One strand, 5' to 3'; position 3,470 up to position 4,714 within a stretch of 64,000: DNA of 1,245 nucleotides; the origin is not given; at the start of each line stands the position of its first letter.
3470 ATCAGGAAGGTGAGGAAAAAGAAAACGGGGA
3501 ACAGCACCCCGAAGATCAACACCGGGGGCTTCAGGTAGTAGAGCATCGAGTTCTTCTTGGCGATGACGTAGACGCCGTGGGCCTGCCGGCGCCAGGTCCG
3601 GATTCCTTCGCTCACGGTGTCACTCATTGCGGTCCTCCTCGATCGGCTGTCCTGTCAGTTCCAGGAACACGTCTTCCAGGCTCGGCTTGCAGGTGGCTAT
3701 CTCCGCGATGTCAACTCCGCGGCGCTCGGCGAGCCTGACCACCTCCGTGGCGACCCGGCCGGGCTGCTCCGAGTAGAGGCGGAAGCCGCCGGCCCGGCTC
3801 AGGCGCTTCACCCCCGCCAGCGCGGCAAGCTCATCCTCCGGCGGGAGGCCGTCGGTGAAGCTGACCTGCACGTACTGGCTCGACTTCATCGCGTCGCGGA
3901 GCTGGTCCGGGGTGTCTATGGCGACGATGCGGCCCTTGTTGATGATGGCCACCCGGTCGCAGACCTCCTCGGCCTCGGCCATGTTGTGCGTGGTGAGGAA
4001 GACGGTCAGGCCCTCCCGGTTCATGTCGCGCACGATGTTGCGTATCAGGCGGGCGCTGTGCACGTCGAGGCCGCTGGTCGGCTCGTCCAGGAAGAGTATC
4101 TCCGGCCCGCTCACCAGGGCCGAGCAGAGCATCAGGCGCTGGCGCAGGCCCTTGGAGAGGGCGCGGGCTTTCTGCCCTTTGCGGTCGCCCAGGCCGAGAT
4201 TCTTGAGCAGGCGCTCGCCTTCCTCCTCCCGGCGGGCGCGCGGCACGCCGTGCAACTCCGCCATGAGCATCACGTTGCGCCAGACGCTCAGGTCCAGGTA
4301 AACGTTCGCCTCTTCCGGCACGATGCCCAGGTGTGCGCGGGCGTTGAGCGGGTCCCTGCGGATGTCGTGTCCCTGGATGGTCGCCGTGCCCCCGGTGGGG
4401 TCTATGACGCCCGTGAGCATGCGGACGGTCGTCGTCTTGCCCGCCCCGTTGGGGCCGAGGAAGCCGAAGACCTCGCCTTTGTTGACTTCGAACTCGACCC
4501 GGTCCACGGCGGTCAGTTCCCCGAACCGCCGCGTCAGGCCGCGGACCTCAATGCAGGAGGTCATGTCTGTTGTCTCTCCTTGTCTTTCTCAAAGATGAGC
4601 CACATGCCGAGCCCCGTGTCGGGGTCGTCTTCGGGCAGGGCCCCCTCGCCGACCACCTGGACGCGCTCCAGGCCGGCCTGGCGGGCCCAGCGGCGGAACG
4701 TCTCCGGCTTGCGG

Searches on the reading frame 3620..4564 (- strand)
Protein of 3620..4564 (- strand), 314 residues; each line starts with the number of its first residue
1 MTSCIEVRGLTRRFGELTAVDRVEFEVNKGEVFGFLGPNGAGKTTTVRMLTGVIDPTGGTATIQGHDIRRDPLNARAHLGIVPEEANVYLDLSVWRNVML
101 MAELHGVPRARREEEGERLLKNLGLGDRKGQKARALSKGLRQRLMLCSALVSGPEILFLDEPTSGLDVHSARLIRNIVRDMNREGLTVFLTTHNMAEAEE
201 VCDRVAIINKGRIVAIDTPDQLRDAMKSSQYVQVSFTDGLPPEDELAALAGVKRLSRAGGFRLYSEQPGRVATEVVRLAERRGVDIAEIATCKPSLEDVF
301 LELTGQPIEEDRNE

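Call 4: search_protein_families(library=pfam, proteins=[window:3620-4564:-], max_evalue=1)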
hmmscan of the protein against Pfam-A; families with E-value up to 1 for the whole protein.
window:3620-4564:- (314 aa): 13 families
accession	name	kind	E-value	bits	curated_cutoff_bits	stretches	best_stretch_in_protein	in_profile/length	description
PF00005.33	ABC_tran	-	1.6e-30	106.9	25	1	21-164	2-137/137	ABC transporter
PF13304.12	AAA_21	-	7.4e-15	56.2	27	1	124-196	226-301/304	AAA domain, putative AbiEii toxin, Type IV TA system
PF13732.12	DrrA1-3_C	-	2.2e-07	31.9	27.4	1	218-303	2-80/81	ATP-binding protein DrrA1-3-like, C-terminal domain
PF00004.35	AAA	-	0.0026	18.7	21.2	1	35-121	3-86/131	ATPase family associated with various cellular activities (AAA)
PF13166.12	AAA_13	-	0.0044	16.2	36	1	152-200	525-576/713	AAA domain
PF13476.12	AAA_23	-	0.008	17.3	27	1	23-51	13-40/201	AAA domain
PF13191.12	AAA_16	-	0.013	16.4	32.6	1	37-186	31-164/167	AAA ATPase domain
PF08643.16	DUF1776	-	0.03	14.2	25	1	173-203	16-46/294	Fungal family of unknown function (DUF1776)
PF06414.18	Zeta_toxin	-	0.055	13.3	22.3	1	37-70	23-56/199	Zeta toxin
PF00448.28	SRP54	-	0.063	13.3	22.7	1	34-70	5-41/196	SRP54-type protein, GTPase domain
PF13401.12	AAA_22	-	0.11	13.3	27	0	37-51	12-26/130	AAA domain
PF13604.12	AAA_30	-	0.16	12.1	27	1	32-59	20-47/191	AAA domain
PF13555.12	AAA_29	-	0.27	11.5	27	1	22-52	14-44/61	P-loop containing region of AAA domain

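Call 5: search_protein_families(library=ncbifam, proteins=[window:3620-4564:-], max_evalue=1)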
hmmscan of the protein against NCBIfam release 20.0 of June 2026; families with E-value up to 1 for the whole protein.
window:3620-4564:- (314 aa): 195 families (the best 25 are shown)
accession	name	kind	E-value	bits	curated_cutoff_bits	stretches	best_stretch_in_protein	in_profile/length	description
TIGR01188.1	drrA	subfamily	1.9e-94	316.4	312.45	1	13-305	2-302/302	daunorubicin resistance ABC transporter, ATP-binding protein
TIGR03522.1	GldA_ABC_ATP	equivalog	2.4e-66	224.3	402.6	1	5-304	3-301/301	gliding motility-associated ABC transporter ATP-binding subunit GldA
NF033858.1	ABC2_perm_RbbA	equivalog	7.3e-66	222.7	1050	1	4-230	266-492/909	ribosome-associated ATPase/putative transporter RbbA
NF010060.0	PRK13537.1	equivalog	2.9e-58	197.2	521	1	2-307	13-311/314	nodulation factor ABC transporter ATP-binding protein NodI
TIGR03864.1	PQQ_ABC_ATP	hypoth_equivalog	5.5e-56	189.7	302.25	1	5-230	2-227/236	ABC transporter, ATP-binding subunit, PQQ-dependent alcohol dehydrogenase system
NF010059.0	PRK13536.1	equivalog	9.4e-53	179.1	549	1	3-309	42-341/342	nodulation factor ABC transporter ATP-binding protein NodI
TIGR04406.1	LPS_export_lptB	equivalog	3.4e-50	170.6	240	1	6-227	3-227/239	LPS export ABC transporter ATP-binding protein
TIGR01288.1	nodI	equivalog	1.2e-49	168.9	424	1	4-309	4-302/303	nodulation factor ABC transporter ATP-binding protein NodI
TIGR03740.1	galliderm_ABC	subfamily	4.9e-45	153.9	309.75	1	6-215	2-204/223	lantibiotic protection ABC transporter ATP-binding subunit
NF008144.0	PRK10895.1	equivalog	1.5e-41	142.4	381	1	9-224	8-226/241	LPS export ABC transporter ATP-binding protein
TIGR03265.1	PhnT2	equivalog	2e-41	142.4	457.7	1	3-226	3-226/353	putative 2-aminoethylphosphonate ABC transporter ATP-binding protein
TIGR00968.1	3a0106s01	subfamily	3.1e-41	141.5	342.75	1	5-227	1-223/237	sulfate ABC transporter ATP-binding protein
TIGR01186.1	proV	subfamily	2.2e-38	132.3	326.6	1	15-236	4-230/363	betaine/proline/choline family ABC transporter ATP-binding protein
TIGR01257.1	rim_protein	equivalog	2.5e-38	130.8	4012.85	1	18-232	944-1157/2272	rim ABC transporter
NF040840.2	tungstate_WtpC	equivalog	1.6e-37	129.6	440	1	5-221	2-217/347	tungstate ABC transporter ATP-binding protein WtpC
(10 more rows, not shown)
